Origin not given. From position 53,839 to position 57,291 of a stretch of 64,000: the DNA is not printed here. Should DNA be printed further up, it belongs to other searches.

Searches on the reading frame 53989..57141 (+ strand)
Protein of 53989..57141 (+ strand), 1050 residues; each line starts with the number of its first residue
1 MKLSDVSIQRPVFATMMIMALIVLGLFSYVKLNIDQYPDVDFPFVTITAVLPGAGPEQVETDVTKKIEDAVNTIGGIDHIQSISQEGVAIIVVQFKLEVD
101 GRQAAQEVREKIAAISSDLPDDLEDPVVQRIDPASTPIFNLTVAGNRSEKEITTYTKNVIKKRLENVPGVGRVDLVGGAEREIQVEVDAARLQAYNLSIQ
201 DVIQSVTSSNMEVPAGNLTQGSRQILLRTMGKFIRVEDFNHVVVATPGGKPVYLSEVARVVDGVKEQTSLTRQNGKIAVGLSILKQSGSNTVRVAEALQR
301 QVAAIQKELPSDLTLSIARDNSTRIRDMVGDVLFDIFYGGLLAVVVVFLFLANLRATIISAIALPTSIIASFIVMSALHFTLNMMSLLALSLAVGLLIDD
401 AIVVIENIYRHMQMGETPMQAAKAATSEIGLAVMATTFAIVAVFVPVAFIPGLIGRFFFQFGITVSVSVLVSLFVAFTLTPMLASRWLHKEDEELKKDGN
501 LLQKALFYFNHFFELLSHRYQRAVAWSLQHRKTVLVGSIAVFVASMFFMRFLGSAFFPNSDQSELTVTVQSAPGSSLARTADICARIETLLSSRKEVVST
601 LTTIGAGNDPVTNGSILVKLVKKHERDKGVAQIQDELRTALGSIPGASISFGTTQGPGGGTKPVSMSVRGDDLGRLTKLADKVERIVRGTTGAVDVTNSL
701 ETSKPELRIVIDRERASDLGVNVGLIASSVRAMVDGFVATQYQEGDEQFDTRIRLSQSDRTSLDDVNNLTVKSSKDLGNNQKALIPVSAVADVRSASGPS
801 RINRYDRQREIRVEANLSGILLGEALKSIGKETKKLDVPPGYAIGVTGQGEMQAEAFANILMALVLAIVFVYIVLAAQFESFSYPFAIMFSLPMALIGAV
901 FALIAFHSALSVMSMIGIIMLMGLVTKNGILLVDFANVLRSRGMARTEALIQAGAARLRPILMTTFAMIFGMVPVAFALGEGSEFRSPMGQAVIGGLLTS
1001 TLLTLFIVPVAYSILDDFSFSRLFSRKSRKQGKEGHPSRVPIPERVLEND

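Call 78: search_protein_families(library=pfam, proteins=[window:53989-57141:+], max_evalue=0.001)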
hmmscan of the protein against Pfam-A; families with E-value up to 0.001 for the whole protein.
window:53989-57141:+ (1050 aa): 3 families
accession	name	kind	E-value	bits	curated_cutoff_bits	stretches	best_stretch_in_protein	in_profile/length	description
PF00873.25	ACR_tran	-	5.8e-281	935.1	28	1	4-1015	2-1020/1021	AcrB/AcrD/AcrF family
PF03176.21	MMPL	-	2.2e-07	30.6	20.5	2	325-487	134-305/333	MMPL family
PF02355.23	SecD_SecF_C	-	1.3e-05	25.1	20.5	0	853-1007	26-178/189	Protein export membrane protein SecD/SecF, C-terminal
